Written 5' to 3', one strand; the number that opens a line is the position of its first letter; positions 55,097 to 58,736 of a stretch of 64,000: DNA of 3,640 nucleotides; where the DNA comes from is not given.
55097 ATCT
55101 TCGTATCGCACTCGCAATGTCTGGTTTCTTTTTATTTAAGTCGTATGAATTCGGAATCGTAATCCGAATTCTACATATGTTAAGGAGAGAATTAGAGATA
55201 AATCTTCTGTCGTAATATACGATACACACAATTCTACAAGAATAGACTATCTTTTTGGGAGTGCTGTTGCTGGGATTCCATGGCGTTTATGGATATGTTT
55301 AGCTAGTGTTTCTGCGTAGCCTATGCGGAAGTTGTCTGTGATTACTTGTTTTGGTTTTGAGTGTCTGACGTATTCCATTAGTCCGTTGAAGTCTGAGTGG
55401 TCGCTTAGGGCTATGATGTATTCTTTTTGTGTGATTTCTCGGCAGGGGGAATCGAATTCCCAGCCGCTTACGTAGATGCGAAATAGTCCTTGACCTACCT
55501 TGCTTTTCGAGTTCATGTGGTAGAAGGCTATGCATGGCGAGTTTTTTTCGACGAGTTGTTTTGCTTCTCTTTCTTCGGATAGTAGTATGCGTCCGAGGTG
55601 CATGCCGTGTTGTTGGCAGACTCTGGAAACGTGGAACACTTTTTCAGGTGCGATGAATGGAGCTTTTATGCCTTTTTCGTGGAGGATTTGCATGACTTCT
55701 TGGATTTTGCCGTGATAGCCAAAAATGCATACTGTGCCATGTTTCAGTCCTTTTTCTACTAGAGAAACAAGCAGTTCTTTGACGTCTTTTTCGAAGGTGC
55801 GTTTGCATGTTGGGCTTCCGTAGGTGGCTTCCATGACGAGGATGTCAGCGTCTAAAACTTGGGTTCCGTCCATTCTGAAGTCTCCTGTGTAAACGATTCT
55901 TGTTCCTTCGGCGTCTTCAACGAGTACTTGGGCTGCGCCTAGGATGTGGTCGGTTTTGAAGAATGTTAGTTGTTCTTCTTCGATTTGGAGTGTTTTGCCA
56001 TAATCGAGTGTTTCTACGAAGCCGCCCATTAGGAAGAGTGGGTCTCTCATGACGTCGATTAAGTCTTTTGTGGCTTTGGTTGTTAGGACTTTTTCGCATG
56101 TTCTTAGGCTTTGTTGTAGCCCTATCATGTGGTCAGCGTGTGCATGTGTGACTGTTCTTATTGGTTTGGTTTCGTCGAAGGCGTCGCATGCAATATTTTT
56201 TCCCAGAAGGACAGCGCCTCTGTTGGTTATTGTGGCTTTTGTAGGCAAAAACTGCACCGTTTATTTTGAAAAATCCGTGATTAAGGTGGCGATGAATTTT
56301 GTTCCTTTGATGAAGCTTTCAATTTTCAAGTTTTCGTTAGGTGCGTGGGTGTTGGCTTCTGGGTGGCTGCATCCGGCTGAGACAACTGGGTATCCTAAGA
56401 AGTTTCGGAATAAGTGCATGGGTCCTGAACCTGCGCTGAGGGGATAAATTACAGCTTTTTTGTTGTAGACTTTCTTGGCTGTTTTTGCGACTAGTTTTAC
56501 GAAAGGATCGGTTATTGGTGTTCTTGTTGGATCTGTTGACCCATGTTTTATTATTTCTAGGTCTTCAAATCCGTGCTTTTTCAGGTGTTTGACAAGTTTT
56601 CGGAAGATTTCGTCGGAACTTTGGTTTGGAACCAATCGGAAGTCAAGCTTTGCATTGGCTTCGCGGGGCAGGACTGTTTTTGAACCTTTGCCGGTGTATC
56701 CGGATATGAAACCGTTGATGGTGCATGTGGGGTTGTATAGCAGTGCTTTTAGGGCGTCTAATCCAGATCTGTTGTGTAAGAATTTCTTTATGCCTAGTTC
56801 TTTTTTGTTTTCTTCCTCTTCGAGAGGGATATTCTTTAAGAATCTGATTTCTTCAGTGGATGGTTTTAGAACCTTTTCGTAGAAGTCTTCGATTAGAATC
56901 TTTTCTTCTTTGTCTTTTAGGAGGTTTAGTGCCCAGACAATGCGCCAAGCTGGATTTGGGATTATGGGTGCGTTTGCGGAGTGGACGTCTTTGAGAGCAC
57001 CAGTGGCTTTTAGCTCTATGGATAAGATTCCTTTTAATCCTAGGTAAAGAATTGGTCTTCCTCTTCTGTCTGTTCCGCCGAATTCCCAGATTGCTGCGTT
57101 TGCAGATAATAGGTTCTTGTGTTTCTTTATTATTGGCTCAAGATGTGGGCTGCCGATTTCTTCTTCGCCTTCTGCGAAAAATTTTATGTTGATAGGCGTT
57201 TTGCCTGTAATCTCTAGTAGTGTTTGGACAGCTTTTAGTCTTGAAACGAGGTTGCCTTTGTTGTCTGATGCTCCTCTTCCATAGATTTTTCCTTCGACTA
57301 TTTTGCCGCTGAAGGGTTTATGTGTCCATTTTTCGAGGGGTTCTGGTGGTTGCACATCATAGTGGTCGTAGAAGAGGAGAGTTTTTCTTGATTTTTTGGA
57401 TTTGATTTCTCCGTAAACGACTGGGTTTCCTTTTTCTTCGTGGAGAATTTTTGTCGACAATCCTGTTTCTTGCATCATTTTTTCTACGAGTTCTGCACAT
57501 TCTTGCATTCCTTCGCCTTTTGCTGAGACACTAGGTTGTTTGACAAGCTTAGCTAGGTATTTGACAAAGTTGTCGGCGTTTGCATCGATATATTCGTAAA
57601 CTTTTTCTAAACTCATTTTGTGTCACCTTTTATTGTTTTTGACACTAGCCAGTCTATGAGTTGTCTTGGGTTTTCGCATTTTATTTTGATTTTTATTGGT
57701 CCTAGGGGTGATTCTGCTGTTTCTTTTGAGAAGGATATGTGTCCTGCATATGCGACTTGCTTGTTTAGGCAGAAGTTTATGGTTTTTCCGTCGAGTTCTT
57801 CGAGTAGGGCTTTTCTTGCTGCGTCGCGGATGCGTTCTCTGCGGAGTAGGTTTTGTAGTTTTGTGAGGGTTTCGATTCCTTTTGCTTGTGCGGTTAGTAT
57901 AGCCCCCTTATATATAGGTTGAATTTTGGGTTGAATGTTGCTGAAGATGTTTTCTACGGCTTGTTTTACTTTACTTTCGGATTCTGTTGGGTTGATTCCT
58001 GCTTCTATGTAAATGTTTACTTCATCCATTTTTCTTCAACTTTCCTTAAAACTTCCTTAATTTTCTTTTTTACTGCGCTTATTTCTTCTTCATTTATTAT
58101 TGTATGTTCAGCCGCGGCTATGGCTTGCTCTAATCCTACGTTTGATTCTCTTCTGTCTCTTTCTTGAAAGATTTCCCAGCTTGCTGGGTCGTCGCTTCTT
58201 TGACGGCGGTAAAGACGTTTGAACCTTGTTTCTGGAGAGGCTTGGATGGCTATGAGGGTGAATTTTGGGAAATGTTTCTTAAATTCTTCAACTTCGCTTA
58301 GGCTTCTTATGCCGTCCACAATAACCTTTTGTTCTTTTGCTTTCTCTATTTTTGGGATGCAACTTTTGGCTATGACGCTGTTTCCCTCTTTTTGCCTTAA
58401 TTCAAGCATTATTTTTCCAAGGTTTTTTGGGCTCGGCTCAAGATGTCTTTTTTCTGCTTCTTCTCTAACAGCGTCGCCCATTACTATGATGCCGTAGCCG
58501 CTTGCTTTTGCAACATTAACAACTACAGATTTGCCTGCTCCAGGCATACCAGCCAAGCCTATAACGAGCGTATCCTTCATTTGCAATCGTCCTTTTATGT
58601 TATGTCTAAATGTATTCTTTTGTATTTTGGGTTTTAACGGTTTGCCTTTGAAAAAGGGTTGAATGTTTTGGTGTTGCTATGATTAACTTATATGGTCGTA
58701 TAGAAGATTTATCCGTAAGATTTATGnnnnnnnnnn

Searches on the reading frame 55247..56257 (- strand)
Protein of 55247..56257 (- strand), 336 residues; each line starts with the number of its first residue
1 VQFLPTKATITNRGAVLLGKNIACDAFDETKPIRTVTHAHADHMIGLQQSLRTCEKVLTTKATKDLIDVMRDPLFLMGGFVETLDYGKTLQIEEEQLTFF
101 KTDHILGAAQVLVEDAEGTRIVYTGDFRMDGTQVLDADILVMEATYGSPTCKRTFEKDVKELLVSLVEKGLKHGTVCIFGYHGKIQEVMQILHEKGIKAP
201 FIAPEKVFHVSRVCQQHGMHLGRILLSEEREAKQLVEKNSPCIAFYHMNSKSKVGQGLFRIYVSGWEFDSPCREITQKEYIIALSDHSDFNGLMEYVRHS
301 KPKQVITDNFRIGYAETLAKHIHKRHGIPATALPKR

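Call 68: search_protein_families(library=pfam, proteins=[window:55247-56257:-], max_evalue=0.01)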
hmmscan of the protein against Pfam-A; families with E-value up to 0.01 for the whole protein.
window:55247-56257:- (336 aa): 4 families
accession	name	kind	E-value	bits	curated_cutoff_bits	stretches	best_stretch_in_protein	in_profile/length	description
PF12706.13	Lactamase_B_2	-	3.3e-05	24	27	1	36-147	36-167/200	Beta-lactamase superfamily domain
PF07521.17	RMMBL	-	6.3e-05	23.3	21.6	1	279-329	9-59/63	Zn-dependent metallo-hydrolase RNA specificity domain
PF07522.19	DRMBL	-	0.0037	17.9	22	1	259-307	44-102/108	DNA repair metallo-beta-lactamase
PF00753.33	Lactamase_B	-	0.0049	17.3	22.7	0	36-138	49-161/196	Metallo-beta-lactamase superfamily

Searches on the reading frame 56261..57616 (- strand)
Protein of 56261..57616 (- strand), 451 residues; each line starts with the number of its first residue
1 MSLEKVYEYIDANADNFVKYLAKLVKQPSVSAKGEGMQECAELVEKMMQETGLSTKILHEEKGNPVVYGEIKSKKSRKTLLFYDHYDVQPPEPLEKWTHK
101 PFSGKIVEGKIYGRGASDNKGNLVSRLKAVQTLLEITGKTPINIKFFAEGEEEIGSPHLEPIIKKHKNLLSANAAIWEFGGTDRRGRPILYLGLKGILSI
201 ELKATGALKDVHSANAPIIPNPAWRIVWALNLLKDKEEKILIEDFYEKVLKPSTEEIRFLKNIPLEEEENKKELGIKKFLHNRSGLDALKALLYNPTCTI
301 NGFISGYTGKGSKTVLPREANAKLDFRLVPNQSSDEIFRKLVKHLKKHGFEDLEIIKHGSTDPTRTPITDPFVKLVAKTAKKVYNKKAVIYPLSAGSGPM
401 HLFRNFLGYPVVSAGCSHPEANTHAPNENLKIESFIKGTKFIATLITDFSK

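Call 68: search_protein_families(library=pfam, proteins=[window:56261-57616:-], max_evalue=0.01)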
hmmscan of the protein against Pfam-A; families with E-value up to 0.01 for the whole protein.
window:56261-57616:- (451 aa): 2 families
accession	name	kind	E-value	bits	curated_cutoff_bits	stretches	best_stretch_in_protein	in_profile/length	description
PF01546.33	Peptidase_M20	-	9.3e-30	104.5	24.6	1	81-447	1-205/206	Peptidase family M20/M25/M40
PF07687.19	M20_dimer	-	8e-12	45.5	21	1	193-351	2-105/107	Peptidase dimerisation domain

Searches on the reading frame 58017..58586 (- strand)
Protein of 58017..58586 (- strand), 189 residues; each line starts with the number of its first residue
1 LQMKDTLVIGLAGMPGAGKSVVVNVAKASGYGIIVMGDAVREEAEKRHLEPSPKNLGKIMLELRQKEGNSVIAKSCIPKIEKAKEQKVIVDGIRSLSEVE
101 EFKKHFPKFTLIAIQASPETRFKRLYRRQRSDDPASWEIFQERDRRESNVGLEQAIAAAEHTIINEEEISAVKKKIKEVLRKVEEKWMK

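Call 68: search_protein_families(library=pfam, proteins=[window:58017-58586:-], max_evalue=0.01)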
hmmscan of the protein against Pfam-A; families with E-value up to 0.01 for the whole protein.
window:58017-58586:- (189 aa): 4 families
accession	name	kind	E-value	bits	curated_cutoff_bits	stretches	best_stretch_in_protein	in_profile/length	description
PF13207.12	AAA_17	-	1.3e-17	64.8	27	1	13-138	2-133/136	AAA domain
PF13238.12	AAA_18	-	7.1e-14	52.8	29.4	1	9-132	1-115/128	AAA domain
PF13671.12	AAA_33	-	3.8e-05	24.5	27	1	9-134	2-125/143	AAA domain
PF01121.26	CoaE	-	0.0014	18.8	27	0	7-41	1-34/180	Dephospho-CoA kinase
